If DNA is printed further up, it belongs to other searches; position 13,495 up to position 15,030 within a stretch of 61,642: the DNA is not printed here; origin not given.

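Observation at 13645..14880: Solo Cas4-family nuclease with four transmembrane helices inserted between the first Fe-S cysteine and the catalytic core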

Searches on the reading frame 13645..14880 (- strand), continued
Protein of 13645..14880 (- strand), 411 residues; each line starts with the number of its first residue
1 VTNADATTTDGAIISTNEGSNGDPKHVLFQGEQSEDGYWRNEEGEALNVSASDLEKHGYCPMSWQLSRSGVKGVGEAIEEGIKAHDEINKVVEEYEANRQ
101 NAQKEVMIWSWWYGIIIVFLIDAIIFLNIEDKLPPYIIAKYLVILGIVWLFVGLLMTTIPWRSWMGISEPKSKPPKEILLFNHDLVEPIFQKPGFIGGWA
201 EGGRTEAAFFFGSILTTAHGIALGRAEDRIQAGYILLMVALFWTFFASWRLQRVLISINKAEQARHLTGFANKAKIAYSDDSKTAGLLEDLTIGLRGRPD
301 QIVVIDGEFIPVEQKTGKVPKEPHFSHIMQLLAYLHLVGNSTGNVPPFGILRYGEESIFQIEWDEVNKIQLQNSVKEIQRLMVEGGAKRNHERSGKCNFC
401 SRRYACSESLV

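Call 59: find_related_loci(query=A2, collection=genome_contigs, flank=6000)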
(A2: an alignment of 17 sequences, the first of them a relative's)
Query A2 (344 aa) in genome_contigs; peptide patterns used: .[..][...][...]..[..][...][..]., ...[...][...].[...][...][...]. (x = any residue, [..] = any of these).
393 stretches matched a pattern; 378 encode a relative of the query (tblastn E <= 1e-3); the best 80 are kept; 80 distinct loci.
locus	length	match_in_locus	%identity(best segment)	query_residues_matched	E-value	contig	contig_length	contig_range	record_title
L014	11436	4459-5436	45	4-343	1e-95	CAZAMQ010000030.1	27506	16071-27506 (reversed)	MAG TPA_asm: uncultured Thermoplasmata archaeon isolate SRP141376_co1_89 genome assembly, contig: NODE_3950_length_27506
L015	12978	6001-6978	44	7-344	2e-95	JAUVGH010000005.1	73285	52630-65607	MAG: Methanomassiliicoccales archaeon isolate CSMAG_371 CSMAG_371_k141_2111156_length_73285_cov_8.0000, whole genome sho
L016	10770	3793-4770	45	4-343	2e-95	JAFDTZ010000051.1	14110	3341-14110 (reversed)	MAG: Thermoplasmata archaeon isolate HAP25 k141_729131_length_14110_cov_11.0000, whole genome shotgun sequence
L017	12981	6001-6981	44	7-344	3e-93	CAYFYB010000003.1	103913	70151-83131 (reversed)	MAG TPA_asm: uncultured Methanomassiliicoccales archaeon isolate ERP108616_co2_1 genome assembly, contig: NODE_117_lengt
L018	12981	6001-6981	43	7-344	1e-92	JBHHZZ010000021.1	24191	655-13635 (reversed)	MAG: Thermoplasmata archaeon isolate K_3_bin.4 NODE_502_length_24191_cov_52.162869, whole genome shotgun sequence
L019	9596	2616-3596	44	7-344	1e-92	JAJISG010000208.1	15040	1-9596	MAG: Thermoplasmatota archaeon isolate bin292 bin292_SY.153.16-18_bin.14.orig_208, whole genome shotgun sequence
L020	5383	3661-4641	43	7-344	1e-92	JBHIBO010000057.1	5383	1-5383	MAG: Thermoplasmata archaeon isolate K_1_bin.30 NODE_5595_length_5383_cov_29.923799, whole genome shotgun sequence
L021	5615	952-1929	45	5-343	7e-93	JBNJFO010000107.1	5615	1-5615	MAG: Thermoplasmatota archaeon isolate Y22_60dBSe2.bin.73 NODE_23169_length_5615_cov_6.086294, whole genome shotgun sequ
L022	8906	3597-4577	43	7-344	1e-92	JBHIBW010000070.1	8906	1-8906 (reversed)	MAG: Thermoplasmata archaeon isolate FS_3_bin.22 NODE_810_length_8906_cov_7.777765, whole genome shotgun sequence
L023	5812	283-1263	43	7-344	2e-92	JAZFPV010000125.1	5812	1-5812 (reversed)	MAG: Thermoplasmata archaeon isolate MT2bin.10 MT2bin.10_125, whole genome shotgun sequence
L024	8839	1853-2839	45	3-343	4e-92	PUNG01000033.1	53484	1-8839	MAG: Thermoplasmata archaeon isolate B1Sed10_20 B1-Sed10-C314, whole genome shotgun sequence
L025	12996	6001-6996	43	1-344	4e-92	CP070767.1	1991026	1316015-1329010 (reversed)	MAG: Methanobacteriota archaeon isolate bin24 chromosome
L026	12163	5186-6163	43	7-344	1e-91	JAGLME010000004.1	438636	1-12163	MAG: Thermoplasmata archaeon isolate RS_5_45 ROV157_5.bin.45.fa_4, whole genome shotgun sequence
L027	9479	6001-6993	45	3-344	7e-91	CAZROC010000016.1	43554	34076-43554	MAG TPA_asm: uncultured Thermoplasmata archaeon isolate SRP141559_co1_102 genome assembly, contig: NODE_265_length_43554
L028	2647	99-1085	44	1-343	1e-93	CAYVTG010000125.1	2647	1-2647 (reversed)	MAG TPA_asm: uncultured Thermoplasmata archaeon isolate SRP141376_co2_395 genome assembly, contig: NODE_57208_length_264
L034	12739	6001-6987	44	3-343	4e-90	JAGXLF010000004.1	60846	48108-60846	MAG: Thermoplasmatota archaeon isolate GSL_GSL3510_9 NODE_30_length_60846_cov_16.5825, whole genome shotgun sequence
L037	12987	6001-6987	42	1-343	3e-90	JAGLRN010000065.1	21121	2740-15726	MAG: Thermoplasmata archaeon isolate RS_9_17 ROV157_9.bin.17.fa_65, whole genome shotgun sequence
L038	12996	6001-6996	43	1-344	8e-90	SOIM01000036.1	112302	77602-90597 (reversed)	MAG: Methanomassiliicoccales archaeon isolate E29_bin30 NODE_8_length_112302_cov_11.358050, whole genome shotgun sequenc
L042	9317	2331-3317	43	1-343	2e-89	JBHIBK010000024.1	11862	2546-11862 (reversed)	MAG: Thermoplasmata archaeon isolate K_1_bin.53 NODE_1203_length_11862_cov_7.316253, whole genome shotgun sequence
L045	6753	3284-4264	43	7-344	5e-89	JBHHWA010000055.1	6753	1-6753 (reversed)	MAG: Thermoplasmata archaeon isolate S.3.sp3_bin.18 NODE_1422_length_6753_cov_7.377874, whole genome shotgun sequence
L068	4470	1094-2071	42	7-343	3e-84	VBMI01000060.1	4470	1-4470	MAG: Methanobacteriota archaeon isolate EA_19 14_0929_02_40cm_scaffold_22717, whole genome shotgun sequence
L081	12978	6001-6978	41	7-343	2e-82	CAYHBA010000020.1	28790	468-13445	MAG TPA_asm: uncultured Thermoplasmata archaeon isolate ERP119294_co1_428 genome assembly, contig: NODE_1840_length_2879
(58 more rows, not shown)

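Call 60: find_related_loci(query=A3, collection=viral_contigs, flank=6000)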
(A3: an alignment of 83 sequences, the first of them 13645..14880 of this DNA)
Query A3 (411 aa) in viral_contigs; peptide patterns used: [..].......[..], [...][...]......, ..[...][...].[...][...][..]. (x = any residue, [..] = any of these).
51 stretches matched a pattern, but none encodes a relative of the query by tblastn (E <= 1e-3).

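Call 67: find_encoding_contigs(protein=P0133, flank=7000, max_places=1)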
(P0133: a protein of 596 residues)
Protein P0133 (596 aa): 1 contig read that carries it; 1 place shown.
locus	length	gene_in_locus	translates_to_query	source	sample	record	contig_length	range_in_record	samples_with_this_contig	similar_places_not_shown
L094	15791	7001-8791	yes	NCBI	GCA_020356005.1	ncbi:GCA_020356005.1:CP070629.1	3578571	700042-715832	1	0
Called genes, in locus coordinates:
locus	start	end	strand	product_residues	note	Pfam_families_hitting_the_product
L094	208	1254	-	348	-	PF01137:RTC, PF05189:RTC_insert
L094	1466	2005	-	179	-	PF01467:CTP_transf_like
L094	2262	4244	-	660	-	PF00493:MCM (faint), PF20030:bpMoxR (faint), PF01078:Mg_chelatase, PF00004:AAA (faint), PF00158:Sigma54_activat, PF20436:LonB_AAA-LID, PF05362:Lon_C, PF13541:ChlI, +2 more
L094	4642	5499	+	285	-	PF13793:Pribosyltran_N, PF00156:Pribosyltran, PF14572:Pribosyl_synth (weak)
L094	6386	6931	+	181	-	PF00827:Ribosomal_L15e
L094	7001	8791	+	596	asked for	PF12705:PDDEXK_1, PF01930:Cas_Cas4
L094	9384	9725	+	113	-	PF05239:PRC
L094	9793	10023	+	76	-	-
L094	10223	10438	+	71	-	PF01402:RHH_1 (weak), PF17723:RHH_8 (weak)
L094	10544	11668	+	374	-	PF00091:Tubulin, PF12327:FtsZ_C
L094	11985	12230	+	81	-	-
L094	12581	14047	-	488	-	-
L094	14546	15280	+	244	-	PF09754:PAC2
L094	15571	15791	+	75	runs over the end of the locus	-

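Call 68: find_encoding_contigs(protein=P0308, flank=7000, max_places=1)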
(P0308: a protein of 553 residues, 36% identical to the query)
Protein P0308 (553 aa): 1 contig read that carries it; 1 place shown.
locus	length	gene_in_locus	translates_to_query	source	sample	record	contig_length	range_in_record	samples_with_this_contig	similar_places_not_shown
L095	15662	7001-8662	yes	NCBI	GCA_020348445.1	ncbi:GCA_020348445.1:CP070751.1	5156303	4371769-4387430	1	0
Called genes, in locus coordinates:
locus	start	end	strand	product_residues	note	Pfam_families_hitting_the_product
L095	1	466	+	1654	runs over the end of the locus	-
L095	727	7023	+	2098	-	-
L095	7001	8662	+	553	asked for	PF12705:PDDEXK_1, PF01930:Cas_Cas4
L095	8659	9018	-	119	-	-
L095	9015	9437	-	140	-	-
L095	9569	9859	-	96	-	-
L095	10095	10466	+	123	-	PF01248:Ribosomal_L7Ae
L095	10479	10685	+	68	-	PF01200:Ribosomal_S28e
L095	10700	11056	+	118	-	PF01246:Ribosomal_L24e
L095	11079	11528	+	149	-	PF00334:NDK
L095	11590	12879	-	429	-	PF04326:SLFN_AlbA_2, PF13749:HATPase_c_4, PF01022:HTH_5 (weak)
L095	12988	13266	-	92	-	-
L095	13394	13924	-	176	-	PF01936:NYN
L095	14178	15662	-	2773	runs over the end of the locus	PF13570:Beta-prop_ACSF4, PF13360:PQQ_2 (weak), PF13570:Beta-prop_ACSF4, PF13360:PQQ_2, PF13570:Beta-prop_ACSF4, PF13385:Laminin_G_3, PF18911:PKD_4 (weak), PF00801:PKD, +11 more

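Call 69: find_encoding_contigs(protein=P0305, flank=7000, max_places=1)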
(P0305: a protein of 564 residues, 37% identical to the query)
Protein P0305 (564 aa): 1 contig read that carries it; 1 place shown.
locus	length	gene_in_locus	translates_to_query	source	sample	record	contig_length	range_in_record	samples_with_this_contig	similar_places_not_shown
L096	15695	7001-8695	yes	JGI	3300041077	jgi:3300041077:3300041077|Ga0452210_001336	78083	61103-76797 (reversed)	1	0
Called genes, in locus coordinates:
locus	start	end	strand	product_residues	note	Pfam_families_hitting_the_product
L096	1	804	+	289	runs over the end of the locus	PF06745:ATPase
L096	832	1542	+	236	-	PF13412:HTH_24 (faint), PF24266:HTH_HVO_0163_N (faint)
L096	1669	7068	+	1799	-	-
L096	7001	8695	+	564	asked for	PF12705:PDDEXK_1, PF01930:Cas_Cas4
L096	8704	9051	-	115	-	-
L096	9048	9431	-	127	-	-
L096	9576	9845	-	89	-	-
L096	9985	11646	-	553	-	-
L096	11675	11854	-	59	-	-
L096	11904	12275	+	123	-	PF01248:Ribosomal_L7Ae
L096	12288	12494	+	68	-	PF01200:Ribosomal_S28e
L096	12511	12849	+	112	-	PF01246:Ribosomal_L24e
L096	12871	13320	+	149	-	PF00334:NDK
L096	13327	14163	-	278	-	PF02457:DAC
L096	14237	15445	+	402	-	PF01545:Cation_efflux, PF16916:ZT_dimer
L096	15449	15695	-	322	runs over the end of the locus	PF13593:SBF_like, PF01758:SBF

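Call 70: search_protein_families(library=pfam, proteins=[L096:1669-7068:+, L095:727-7023:+, L096:1-804:+, L008:8552-8845:-], max_evalue=0.01)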
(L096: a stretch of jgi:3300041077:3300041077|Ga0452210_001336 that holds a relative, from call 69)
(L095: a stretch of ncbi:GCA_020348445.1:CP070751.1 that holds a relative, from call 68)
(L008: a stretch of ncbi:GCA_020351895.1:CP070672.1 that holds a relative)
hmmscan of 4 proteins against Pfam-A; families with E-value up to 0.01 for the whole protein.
L096:1669-7068:+ (1799 aa): 13 families
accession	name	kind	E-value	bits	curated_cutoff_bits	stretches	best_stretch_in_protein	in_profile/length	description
PF00932.25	LTD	-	4.5e-14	53.2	34.3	1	1643-1724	3-104/109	Lamin Tail Domain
PF12773.13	DZR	-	4.8e-10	39.9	27.3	0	181-201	25-45/45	Double zinc ribbon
PF13240.11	Zn_Ribbon_1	-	5.4e-09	36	25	0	391-412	2-23/23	zinc-ribbon domain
PF13248.11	Zn_ribbon_3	-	2.1e-08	33.7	27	0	76-96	4-24/26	zinc-ribbon domain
PF13431.12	TPR_17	-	5.4e-07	29.8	24.4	0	242-269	6-33/34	Tetratricopeptide repeat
PF00515.34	TPR_1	-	2.4e-06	27.5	27.8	1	250-282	2-34/34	Tetratricopeptide repeat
PF13181.12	TPR_8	-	1.5e-05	25.2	25.7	1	250-282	2-34/34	Tetratricopeptide repeat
PF18912.6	DZR_2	-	0.00019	21.6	27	0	73-101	20-49/56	Double zinc ribbon domain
PF13371.12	TPR_9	-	0.00021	21.7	35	1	233-289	13-69/73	Tetratricopeptide repeat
PF17032.10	Zn_ribbon_15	-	0.00046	21.4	28.9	0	71-100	34-64/73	zinc-ribbon family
PF07719.23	TPR_2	-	0.00056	20.3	27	0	249-282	1-34/34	Tetratricopeptide repeat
PF14520.12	HHH_5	-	0.0047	17.8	27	0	21-57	16-52/57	Helix-hairpin-helix domain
PF10005.14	Zn_ribbon_DZR_6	-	0.0082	17.3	23.4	0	74-145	1-70/93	zinc-ribbon domain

L095:727-7023:+ (2098 aa): 22 families
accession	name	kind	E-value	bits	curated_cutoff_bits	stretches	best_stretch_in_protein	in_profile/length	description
PF00515.34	TPR_1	-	5.4e-22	77.1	27.8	2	484-516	2-34/34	Tetratricopeptide repeat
PF07719.23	TPR_2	-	7e-18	63.7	27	1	484-516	2-34/34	Tetratricopeptide repeat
PF13181.12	TPR_8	-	1.1e-16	60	25.7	1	484-516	2-34/34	Tetratricopeptide repeat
PF00932.25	LTD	-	1.1e-15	58.4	34.3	1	1937-2020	3-106/109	Lamin Tail Domain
PF13248.11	Zn_ribbon_3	-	2.2e-15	55.9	27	1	416-436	4-24/26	zinc-ribbon domain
PF12773.13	DZR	-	6.7e-14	52.2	27.3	1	340-435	1-45/45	Double zinc ribbon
PF13431.12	TPR_17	-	1.1e-12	47.6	24.4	1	274-304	2-32/34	Tetratricopeptide repeat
PF13240.11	Zn_Ribbon_1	-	7.2e-10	38.8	25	0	77-97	2-22/23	zinc-ribbon domain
PF14520.12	HHH_5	-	1.5e-07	32.2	27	1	9-56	4-51/57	Helix-hairpin-helix domain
PF12895.13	ANAPC3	-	2.9e-07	31.1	27.2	1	478-542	18-81/82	Anaphase-promoting complex, cyclosome, subunit 3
PF13424.12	TPR_12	-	1.2e-06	29.1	30.1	0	485-542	5-70/77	Tetratricopeptide repeat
PF13428.12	TPR_14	-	2.5e-06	28.1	23.5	0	484-524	2-42/44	Tetratricopeptide repeat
PF14559.12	TPR_19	-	7.3e-06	26.7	25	0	494-544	2-52/68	Tetratricopeptide repeat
PF13371.12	TPR_9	-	8.7e-06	26.1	35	0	498-542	10-54/73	Tetratricopeptide repeat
PF13432.12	TPR_16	-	1.2e-05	26.1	32.7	0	258-304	4-50/65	Tetratricopeptide repeat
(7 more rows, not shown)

L096:1-804:+ (267 aa): 4 families
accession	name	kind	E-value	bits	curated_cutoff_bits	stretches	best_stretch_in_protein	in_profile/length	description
PF06745.19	ATPase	-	1.8e-32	113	26.6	1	2-203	21-227/231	KaiC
PF13173.12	AAA_14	-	0.00015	22.2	27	1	3-68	5-69/129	AAA domain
PF01695.23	IstB_IS21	-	0.0021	18.1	24.1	1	5-82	97-175/238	IstB-like ATP binding protein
PF13479.12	AAA_24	-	0.0024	18.2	27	1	4-76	6-59/195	AAA domain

L008:8552-8845:- (97 aa): 2 families
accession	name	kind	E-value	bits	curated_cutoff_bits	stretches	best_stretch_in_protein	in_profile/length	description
PF06008.19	Laminin_I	-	0.0016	18.7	34.6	1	4-81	39-117/259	Laminin Domain I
PF07889.17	DUF1664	-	0.009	16.5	34.6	0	5-73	55-121/124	Protein of unknown function (DUF1664)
